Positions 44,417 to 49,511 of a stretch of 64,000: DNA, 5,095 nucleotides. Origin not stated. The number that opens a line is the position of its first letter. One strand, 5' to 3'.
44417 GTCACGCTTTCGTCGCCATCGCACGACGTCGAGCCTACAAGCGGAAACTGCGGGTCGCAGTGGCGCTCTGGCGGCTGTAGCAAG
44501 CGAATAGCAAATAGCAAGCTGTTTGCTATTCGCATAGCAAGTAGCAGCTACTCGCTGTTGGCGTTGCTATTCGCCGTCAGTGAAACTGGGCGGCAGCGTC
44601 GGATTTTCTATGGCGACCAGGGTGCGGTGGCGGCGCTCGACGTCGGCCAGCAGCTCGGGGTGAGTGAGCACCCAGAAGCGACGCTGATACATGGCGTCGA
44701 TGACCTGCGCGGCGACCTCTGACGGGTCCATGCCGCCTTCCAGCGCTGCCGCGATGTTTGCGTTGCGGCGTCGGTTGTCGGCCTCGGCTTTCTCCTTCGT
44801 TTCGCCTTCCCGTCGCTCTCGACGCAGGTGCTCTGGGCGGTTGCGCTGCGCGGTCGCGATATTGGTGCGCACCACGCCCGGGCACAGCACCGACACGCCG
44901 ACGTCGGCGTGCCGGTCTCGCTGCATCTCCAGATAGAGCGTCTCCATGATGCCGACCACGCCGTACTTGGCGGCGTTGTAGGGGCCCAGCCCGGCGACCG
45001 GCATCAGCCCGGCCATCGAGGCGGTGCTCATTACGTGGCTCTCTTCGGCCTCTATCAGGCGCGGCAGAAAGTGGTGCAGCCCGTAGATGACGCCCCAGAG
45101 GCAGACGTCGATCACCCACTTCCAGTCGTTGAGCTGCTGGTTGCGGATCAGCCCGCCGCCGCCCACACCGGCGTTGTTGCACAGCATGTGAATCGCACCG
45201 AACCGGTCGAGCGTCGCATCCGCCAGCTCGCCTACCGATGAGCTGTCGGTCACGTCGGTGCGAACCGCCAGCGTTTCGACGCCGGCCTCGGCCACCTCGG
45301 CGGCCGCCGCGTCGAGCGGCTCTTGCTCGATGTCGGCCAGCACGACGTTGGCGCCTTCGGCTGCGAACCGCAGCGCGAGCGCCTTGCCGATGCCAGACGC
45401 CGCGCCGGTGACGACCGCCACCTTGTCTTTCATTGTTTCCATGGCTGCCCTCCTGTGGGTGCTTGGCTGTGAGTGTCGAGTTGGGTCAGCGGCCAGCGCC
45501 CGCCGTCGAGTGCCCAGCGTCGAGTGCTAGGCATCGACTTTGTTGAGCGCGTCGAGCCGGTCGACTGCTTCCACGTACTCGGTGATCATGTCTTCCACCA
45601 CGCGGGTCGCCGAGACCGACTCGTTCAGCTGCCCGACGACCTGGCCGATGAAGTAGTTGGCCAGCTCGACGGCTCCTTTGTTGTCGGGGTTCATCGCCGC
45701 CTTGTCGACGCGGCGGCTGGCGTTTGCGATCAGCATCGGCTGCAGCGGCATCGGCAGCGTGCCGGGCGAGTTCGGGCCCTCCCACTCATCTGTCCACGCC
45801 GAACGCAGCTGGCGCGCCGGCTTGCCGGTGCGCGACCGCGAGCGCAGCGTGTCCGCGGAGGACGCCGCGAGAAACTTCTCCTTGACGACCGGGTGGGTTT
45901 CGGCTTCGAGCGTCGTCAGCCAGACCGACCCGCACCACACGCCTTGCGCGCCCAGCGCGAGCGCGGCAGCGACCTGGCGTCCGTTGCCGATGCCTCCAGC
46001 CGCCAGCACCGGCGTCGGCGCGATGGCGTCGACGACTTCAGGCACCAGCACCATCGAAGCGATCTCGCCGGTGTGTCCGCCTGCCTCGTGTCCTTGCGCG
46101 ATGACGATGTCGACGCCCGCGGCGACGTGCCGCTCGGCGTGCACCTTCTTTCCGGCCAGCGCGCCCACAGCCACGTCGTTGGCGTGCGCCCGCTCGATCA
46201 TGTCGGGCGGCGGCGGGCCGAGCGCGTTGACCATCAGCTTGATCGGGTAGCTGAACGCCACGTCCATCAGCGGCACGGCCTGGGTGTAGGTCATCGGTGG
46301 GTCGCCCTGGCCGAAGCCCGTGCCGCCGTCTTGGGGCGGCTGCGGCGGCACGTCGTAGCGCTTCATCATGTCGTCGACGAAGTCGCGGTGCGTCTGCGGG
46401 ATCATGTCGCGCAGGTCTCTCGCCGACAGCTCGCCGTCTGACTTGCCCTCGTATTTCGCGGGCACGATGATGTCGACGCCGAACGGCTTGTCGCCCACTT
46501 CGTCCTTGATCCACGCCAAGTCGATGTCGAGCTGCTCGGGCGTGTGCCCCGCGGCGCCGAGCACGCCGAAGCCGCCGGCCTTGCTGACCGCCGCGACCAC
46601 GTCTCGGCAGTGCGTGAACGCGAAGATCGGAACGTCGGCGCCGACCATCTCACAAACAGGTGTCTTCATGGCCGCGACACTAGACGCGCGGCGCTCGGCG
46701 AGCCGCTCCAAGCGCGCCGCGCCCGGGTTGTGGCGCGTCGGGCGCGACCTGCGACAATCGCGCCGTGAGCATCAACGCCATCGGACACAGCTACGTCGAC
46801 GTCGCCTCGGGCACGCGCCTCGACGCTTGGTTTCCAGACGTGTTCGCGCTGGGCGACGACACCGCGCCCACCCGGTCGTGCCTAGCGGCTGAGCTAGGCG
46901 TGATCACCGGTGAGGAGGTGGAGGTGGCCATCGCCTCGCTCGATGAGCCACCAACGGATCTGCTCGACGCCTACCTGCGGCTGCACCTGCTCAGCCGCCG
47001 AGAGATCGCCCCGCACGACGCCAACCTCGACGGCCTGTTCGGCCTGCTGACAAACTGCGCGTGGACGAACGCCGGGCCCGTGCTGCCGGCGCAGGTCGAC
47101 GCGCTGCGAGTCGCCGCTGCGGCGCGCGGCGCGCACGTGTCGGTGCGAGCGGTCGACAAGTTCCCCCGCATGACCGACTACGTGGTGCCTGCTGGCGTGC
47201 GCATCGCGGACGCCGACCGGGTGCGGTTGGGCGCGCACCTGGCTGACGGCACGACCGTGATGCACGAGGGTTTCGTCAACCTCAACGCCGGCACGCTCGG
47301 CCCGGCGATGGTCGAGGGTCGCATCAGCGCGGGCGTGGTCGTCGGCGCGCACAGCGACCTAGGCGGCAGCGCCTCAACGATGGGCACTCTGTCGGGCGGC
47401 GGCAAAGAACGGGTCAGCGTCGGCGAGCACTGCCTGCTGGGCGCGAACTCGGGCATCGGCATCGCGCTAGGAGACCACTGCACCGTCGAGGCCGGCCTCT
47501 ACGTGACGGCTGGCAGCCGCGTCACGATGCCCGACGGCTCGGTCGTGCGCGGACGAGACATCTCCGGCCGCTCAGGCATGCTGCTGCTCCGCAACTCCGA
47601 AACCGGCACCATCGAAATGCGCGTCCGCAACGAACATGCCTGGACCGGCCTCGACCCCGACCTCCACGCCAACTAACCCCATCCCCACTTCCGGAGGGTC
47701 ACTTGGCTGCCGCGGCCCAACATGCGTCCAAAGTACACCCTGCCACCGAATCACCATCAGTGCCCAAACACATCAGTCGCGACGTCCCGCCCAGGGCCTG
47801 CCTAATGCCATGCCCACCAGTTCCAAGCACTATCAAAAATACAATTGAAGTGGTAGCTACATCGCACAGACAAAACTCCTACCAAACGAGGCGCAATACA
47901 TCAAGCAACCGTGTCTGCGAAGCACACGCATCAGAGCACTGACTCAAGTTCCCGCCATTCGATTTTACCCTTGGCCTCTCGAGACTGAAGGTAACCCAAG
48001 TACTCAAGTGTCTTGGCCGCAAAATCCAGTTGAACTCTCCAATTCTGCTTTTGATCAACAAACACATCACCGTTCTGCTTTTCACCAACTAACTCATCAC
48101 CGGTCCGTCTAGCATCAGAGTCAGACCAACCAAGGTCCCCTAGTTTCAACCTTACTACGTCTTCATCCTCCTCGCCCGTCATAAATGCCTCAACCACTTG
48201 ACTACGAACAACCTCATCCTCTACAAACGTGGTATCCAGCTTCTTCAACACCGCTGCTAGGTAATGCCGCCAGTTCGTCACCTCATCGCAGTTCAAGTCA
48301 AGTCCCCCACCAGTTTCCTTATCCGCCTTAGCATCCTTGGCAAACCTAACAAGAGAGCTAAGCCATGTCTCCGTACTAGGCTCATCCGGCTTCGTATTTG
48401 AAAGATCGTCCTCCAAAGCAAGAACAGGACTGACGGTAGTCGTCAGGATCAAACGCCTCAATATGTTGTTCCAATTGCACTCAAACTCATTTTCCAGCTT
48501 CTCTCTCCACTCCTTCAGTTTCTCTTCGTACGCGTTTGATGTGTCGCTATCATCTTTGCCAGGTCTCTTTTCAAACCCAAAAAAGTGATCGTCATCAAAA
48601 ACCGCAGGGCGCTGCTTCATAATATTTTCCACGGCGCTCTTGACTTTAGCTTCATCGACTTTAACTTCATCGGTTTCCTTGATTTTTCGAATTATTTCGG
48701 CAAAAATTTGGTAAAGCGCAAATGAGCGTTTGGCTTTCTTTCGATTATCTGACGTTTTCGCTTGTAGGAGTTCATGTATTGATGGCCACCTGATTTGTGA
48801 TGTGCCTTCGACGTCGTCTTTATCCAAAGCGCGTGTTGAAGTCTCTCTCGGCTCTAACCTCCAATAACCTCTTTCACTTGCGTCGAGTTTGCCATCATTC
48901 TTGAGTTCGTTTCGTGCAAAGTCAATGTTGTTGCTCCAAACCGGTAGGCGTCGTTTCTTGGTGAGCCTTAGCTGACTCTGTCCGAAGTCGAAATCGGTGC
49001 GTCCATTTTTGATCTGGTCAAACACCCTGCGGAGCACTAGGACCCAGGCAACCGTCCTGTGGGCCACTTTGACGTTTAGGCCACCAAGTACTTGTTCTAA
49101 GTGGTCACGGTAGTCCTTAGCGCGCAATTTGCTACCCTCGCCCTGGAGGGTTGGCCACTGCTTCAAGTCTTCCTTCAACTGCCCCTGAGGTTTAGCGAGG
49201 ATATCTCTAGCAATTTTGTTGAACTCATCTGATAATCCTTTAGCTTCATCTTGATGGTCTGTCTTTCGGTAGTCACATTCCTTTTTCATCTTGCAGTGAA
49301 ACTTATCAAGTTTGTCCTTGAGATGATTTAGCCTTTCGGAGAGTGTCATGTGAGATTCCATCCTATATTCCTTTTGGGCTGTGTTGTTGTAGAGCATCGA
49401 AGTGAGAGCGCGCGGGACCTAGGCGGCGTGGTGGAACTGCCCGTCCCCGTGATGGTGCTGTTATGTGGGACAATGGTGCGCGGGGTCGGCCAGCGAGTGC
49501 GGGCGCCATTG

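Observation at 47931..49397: Very AT-rich 488-aa gene with two Mrr_N-like winged-helix repeats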

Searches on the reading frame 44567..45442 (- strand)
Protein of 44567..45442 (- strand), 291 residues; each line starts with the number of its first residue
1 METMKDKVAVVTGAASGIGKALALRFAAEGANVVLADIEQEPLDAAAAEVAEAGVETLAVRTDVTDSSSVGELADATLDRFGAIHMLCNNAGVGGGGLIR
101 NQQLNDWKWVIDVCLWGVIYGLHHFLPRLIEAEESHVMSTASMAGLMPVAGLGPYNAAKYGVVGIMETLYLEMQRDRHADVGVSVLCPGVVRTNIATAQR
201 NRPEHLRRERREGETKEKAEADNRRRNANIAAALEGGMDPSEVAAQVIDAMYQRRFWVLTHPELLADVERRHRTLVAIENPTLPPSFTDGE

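Call 5: search_protein_families(library=pfam, proteins=[window:44567-45442:-], max_evalue=1)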
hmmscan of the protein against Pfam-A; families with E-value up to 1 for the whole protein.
window:44567-45442:- (291 aa): 9 families
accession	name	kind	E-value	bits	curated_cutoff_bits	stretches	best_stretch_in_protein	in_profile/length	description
PF00106.31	adh_short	-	6.4e-48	163.3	26.6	1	7-201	1-192/195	short chain dehydrogenase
PF13561.12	adh_short_C2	-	1.2e-32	113.8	27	1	13-211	1-196/236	Enoyl-(Acyl carrier protein) reductase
PF08659.16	KR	-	4.3e-12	46.7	22.6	1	10-159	4-153/180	KR domain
PF00056.29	Ldh_1_N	-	0.0095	16.4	27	1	7-60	2-56/141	lactate/malate dehydrogenase, NAD binding domain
PF01370.27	Epimerase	-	0.017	15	20.9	1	10-75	2-61/240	NAD dependent epimerase/dehydratase family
PF13649.12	Methyltransf_25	-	0.018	16.2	27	1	17-86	7-76/97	Methyltransferase domain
PF02737.24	3HCDH_N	-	0.021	15.2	22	1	9-65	3-56/180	3-hydroxyacyl-CoA dehydrogenase, NAD binding domain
PF08241.18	Methyltransf_11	-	0.11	13.6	21.2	1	17-88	4-71/95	Methyltransferase domain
PF02882.25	THF_DHG_CYH_C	-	0.13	12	27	1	3-45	33-75/160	Tetrahydrofolate dehydrogenase/cyclohydrolase, NAD(P)-binding domain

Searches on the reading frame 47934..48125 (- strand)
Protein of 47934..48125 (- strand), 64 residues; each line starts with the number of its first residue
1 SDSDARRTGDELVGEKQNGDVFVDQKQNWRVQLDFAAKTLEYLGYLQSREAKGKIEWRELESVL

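Call 29: search_protein_families(library=pfam, proteins=[window:47934-48125:-], max_evalue=10)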
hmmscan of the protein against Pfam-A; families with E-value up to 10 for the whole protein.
seq(64 aa): 0 families

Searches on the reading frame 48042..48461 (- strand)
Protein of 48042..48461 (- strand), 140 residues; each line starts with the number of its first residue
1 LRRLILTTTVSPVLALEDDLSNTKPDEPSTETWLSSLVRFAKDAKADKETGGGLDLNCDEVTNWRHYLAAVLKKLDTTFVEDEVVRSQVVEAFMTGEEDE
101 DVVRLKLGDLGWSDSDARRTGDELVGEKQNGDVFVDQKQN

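Call 96: search_protein_families(library=pfam, proteins=[window:48042-48461:-], max_evalue=10)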
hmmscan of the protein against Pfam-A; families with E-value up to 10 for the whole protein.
seq(140 aa): 1 family
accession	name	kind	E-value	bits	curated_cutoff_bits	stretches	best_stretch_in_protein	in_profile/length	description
PF24016.2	DUF7330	-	0.097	12.7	27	1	87-136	132-183/187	Domain of unknown function (DUF7330)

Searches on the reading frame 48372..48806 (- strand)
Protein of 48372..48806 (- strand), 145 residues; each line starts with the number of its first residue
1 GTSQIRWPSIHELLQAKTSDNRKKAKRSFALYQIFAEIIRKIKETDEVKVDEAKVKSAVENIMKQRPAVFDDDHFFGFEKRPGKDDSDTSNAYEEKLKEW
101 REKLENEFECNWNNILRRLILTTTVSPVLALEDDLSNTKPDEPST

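Call 96: search_protein_families(library=pfam, proteins=[window:48372-48806:-], max_evalue=10)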
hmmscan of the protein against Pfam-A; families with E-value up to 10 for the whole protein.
seq(145 aa): 2 families
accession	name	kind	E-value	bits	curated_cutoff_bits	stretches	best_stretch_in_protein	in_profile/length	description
PF22766.2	ZW10_C2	-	0.038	14.5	27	1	31-74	34-78/152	ZW10 C-terminal helical domain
PF03726.19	PNPase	-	0.39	11.7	24.6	1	19-65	20-64/81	Polyribonucleotide nucleotidyltransferase, RNA binding domain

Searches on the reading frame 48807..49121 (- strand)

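Call 96: search_protein_families(library=pfam, proteins=[window:48807-49121:-], max_evalue=10)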
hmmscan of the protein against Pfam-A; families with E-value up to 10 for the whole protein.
seq(105 aa): 1 family
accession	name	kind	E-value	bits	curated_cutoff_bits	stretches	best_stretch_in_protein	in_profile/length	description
PF14338.12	Mrr_N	-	1.7e-05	25.3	29.5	1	51-89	39-77/87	Mrr N-terminal domain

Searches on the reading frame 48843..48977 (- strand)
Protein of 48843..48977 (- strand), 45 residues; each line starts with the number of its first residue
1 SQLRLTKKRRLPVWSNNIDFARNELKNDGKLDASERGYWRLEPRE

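Call 42: find_related_loci(query=A3, collection=metagenome_contigs, flank=10000)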
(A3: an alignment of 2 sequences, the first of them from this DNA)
Query A3 (45 aa) in metagenome_contigs; peptide patterns used: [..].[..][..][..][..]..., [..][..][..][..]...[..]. (x = any residue, [..] = any of these).
228 stretches matched a pattern; 2 encode a relative of the query (tblastn E <= 1e-3); 2 distinct loci.
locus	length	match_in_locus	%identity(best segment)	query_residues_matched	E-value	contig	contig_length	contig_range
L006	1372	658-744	55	14-41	2e-6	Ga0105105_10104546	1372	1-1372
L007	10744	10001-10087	52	14-41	7e-6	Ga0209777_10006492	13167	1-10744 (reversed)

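Call 47: search_protein_families(library=pfam, proteins=[L007:9833-10243:+, L006:490-915:+], max_evalue=1)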
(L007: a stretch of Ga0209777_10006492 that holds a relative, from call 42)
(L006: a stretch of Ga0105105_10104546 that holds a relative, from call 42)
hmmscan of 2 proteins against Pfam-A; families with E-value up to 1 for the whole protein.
L007:9833-10243:+ (136 aa): 2 families
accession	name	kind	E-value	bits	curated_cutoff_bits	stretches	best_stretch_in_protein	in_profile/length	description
PF14338.12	Mrr_N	-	2.5e-06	28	29.5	1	51-94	44-86/87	Mrr N-terminal domain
PF06628.17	Catalase-rel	-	0.26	11.9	30.1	1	105-129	23-47/65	Catalase-related immune-responsive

L006:490-915:+ (141 aa): 1 family
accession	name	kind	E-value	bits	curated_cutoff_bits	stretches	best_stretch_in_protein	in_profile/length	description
PF14338.12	Mrr_N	-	2.6e-06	27.9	29.5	1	47-94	40-86/87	Mrr N-terminal domain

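Call 66: find_related_loci(query=A3, collection=viral_contigs, flank=5000)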
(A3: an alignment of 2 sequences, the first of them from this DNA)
Query A3 (45 aa) in viral_contigs; peptide patterns used: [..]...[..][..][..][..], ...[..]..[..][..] (x = any residue, [..] = any of these).
82 stretches matched a pattern, but none encodes a relative of the query by tblastn (E <= 1e-3).

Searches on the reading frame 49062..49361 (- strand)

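Call 96: search_protein_families(library=pfam, proteins=[window:49062-49361:-], max_evalue=10)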
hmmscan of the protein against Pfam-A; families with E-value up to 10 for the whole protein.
seq(100 aa): 2 families
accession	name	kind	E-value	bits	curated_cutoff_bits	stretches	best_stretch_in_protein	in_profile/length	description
PF06705.16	SF-assemblin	-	0.0057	16.5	30.6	1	10-56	6-52/247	SF-assemblin/beta giardin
PF15898.10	PRKG1_interact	-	0.079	14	32.4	1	5-81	14-87/101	cGMP-dependent protein kinase interacting domain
